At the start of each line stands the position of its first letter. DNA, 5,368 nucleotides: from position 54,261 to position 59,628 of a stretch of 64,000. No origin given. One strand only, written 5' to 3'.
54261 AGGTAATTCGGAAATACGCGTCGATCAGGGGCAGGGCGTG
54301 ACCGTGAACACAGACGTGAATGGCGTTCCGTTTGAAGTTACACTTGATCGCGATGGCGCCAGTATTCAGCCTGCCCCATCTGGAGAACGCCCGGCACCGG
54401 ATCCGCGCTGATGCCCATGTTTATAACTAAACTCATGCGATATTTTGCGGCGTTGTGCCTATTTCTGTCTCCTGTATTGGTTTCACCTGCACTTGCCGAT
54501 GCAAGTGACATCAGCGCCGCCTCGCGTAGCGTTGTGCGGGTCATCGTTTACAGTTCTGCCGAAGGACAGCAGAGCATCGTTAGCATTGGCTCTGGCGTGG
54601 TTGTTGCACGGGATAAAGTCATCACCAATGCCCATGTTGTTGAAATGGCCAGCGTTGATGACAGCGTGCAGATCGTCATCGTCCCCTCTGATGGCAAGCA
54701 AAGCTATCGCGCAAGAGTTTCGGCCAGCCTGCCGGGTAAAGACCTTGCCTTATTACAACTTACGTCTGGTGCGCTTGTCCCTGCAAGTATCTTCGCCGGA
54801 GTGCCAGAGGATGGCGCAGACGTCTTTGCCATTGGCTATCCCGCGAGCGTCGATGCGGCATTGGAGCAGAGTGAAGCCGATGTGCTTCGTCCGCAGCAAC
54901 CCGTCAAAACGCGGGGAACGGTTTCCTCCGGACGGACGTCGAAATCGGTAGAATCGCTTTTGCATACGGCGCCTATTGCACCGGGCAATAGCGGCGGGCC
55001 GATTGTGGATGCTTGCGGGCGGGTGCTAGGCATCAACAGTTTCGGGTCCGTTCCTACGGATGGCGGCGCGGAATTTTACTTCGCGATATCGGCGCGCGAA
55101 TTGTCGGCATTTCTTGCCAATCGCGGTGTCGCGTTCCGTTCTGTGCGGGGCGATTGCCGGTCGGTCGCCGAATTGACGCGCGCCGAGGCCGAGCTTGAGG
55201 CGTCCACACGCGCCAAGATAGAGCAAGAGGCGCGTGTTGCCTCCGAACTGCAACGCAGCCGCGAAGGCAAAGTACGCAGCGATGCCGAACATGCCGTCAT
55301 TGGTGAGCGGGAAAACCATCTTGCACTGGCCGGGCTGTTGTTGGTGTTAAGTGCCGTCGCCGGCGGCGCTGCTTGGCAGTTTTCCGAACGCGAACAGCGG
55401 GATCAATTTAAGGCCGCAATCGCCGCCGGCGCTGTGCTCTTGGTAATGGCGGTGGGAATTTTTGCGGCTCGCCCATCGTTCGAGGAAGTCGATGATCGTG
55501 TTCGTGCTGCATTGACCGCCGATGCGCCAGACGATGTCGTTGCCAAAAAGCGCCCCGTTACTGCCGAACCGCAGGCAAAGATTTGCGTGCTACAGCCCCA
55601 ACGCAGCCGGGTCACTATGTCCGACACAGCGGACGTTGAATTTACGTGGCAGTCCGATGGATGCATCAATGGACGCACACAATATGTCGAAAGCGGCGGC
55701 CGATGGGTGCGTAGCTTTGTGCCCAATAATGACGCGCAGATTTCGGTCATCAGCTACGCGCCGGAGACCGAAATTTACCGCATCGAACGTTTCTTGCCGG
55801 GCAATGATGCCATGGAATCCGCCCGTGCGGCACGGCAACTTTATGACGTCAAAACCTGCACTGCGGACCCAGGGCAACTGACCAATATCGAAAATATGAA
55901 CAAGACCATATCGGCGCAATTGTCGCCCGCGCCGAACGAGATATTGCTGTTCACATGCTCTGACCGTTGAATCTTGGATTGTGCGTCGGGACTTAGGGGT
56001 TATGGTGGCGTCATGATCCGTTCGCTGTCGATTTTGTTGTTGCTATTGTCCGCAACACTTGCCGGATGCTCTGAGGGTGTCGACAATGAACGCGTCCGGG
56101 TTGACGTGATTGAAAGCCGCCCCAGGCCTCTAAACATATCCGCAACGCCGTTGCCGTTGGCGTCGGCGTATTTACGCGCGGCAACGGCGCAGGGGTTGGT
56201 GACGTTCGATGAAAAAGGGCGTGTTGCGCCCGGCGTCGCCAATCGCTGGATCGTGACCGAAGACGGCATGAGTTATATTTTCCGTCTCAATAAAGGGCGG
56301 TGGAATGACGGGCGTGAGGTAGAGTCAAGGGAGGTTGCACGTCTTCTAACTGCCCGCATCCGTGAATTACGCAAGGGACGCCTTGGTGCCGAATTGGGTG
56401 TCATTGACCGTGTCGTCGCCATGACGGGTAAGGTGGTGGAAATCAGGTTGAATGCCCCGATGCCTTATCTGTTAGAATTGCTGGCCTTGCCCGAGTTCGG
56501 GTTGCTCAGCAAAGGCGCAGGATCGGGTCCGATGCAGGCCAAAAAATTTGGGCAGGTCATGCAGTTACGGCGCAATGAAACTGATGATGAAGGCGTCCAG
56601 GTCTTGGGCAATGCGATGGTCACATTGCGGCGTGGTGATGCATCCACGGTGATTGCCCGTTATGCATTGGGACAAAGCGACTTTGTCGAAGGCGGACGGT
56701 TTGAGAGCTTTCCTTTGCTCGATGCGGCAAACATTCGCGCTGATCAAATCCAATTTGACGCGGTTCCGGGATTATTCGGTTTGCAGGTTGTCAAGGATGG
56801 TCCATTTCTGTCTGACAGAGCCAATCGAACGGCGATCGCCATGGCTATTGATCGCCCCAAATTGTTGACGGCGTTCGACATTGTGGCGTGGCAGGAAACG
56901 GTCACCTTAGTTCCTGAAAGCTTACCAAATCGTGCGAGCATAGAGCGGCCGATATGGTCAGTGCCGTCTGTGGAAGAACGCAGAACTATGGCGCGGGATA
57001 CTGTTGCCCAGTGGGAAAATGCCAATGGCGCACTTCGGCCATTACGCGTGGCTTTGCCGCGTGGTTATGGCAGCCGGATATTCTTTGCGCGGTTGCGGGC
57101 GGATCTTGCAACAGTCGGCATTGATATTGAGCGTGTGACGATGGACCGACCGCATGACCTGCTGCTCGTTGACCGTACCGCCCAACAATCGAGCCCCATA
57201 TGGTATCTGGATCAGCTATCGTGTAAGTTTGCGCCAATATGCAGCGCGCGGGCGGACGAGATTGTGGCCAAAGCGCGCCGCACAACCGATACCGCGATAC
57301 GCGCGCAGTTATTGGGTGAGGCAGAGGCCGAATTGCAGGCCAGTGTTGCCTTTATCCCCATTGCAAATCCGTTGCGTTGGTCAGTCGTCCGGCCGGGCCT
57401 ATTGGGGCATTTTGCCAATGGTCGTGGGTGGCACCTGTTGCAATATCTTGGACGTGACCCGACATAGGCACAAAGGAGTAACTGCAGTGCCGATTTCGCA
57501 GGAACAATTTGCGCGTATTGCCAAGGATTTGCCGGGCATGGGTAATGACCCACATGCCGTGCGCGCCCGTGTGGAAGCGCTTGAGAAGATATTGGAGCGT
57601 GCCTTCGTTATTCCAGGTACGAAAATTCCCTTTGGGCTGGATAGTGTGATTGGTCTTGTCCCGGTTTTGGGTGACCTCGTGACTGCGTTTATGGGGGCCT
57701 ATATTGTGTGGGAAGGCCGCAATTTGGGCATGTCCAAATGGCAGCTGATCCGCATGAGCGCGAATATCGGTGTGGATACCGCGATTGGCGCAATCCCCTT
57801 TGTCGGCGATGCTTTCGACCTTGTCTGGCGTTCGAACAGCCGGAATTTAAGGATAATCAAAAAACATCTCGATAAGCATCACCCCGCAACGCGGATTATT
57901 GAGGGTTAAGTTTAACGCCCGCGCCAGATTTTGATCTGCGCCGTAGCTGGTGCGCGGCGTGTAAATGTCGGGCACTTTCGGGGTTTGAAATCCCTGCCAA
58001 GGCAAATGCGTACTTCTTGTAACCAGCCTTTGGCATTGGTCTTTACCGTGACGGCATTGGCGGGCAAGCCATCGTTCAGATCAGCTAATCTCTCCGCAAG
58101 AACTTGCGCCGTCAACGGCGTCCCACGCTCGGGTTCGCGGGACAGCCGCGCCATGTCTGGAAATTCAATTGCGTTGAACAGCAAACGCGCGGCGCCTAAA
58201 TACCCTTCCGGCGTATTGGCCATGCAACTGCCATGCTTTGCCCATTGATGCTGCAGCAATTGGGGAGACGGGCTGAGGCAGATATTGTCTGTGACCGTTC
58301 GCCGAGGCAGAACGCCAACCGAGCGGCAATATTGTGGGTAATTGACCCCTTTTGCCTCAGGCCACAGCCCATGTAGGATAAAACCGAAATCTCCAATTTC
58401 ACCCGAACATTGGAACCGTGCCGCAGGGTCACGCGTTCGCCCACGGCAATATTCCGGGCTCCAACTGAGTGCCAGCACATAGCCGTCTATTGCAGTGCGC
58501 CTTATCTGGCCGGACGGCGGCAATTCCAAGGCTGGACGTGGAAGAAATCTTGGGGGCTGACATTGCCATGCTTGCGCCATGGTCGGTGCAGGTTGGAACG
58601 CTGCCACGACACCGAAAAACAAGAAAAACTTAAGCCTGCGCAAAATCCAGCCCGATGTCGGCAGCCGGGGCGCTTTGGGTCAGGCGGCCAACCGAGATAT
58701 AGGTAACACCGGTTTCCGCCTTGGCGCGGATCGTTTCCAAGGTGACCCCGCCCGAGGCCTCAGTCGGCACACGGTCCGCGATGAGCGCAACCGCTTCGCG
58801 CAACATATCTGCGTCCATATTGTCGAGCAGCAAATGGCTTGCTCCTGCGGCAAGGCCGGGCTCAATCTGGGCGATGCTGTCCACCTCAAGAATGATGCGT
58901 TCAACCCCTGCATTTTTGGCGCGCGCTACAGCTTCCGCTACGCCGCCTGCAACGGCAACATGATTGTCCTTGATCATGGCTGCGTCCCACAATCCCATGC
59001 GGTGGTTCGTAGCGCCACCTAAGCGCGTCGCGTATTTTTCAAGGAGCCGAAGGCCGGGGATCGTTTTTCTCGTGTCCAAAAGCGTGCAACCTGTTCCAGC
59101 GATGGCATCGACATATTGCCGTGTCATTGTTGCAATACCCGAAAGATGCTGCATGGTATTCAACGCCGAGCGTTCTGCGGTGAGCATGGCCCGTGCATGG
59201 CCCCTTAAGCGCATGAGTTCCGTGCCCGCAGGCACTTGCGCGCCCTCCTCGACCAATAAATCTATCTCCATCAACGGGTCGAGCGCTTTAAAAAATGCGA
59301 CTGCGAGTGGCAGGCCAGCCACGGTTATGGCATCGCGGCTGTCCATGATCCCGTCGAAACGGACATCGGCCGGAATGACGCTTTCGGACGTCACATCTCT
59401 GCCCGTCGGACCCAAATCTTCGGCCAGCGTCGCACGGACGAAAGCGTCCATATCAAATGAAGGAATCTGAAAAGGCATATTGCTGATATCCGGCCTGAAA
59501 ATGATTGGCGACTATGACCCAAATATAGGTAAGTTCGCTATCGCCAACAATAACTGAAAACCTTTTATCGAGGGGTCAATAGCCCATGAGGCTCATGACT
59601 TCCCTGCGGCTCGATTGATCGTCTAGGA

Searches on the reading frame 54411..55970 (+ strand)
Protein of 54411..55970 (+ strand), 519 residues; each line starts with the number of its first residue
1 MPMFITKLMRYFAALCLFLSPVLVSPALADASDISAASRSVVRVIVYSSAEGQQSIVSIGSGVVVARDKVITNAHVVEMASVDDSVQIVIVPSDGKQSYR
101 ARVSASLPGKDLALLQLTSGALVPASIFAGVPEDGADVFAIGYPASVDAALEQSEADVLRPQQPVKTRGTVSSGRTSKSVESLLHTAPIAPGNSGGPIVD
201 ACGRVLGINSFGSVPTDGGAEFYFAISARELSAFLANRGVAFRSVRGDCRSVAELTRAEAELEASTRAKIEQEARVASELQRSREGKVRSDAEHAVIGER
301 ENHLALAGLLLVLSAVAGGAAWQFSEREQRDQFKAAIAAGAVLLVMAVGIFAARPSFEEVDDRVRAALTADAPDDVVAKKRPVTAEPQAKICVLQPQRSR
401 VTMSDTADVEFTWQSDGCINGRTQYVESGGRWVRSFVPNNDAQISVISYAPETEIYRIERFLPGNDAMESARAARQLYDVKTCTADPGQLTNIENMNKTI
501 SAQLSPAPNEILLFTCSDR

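Call 15: search_protein_families(library=pfam, proteins=[window:54411-55970:+])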
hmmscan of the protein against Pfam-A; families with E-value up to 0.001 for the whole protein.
window:54411-55970:+ (519 aa): 2 families
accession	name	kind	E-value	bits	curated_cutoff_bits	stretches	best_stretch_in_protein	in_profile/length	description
PF13365.12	Trypsin_2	-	9.8e-23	81.9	27.6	1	60-208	1-144/144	Trypsin-like peptidase domain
PF00089.32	Trypsin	-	1.1e-11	45.5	20.6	1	59-223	26-210/220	Trypsin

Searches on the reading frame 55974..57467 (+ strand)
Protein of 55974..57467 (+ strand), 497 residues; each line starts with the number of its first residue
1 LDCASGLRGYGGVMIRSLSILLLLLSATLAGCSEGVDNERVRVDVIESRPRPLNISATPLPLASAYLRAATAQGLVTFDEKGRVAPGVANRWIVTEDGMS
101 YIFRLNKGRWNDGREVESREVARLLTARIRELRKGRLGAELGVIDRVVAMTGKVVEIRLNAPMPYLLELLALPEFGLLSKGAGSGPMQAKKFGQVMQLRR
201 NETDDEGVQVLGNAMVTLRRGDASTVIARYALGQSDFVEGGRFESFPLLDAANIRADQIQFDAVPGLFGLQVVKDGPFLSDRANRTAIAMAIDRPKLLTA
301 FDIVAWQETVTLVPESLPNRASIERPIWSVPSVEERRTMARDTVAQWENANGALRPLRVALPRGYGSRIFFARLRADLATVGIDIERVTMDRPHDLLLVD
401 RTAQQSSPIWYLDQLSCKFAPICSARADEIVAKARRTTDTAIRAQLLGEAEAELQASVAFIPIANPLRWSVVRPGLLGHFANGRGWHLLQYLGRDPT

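Call 15: search_protein_families(library=pfam, proteins=[window:55974-57467:+])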
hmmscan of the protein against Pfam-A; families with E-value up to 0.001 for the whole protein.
window:55974-57467:+ (497 aa): 1 family
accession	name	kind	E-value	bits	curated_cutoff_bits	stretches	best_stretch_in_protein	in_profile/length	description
PF00496.27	SBP_bac_5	-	1.3e-13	51.2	32.4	1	84-324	2-258/368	Bacterial extracellular solute-binding proteins, family 5 Middle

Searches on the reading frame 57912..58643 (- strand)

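Call 15: search_protein_families(library=pfam, proteins=[window:57912-58643:-])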
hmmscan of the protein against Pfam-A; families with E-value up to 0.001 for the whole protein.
window:57912-58643:- (243 aa): 1 family
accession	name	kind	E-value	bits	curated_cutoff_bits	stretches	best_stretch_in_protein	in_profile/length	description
PF00445.23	Ribonuclease_T2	-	4.7e-12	46.8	26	1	55-224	4-188/188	Ribonuclease T2 family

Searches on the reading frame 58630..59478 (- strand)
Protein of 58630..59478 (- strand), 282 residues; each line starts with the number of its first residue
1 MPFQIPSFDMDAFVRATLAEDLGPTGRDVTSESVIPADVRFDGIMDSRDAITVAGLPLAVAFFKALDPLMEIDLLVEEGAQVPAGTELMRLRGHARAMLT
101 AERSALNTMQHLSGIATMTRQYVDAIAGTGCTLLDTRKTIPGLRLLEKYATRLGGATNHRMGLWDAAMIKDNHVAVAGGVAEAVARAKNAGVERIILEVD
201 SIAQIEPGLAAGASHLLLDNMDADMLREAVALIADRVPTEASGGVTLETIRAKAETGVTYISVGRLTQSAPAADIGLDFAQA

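Call 15: search_protein_families(library=pfam, proteins=[window:58630-59478:-])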
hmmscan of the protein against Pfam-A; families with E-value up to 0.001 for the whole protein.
window:58630-59478:- (282 aa): 2 families
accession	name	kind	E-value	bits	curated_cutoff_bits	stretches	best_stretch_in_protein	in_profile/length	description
PF01729.25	QRPTase_C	-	7.9e-52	175.8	23.1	1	115-278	1-169/169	Quinolinate phosphoribosyl transferase, C-terminal domain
PF02749.22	QRPTase_N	-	3.5e-17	62.8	27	1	28-113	1-82/82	Quinolinate phosphoribosyl transferase, N-terminal domain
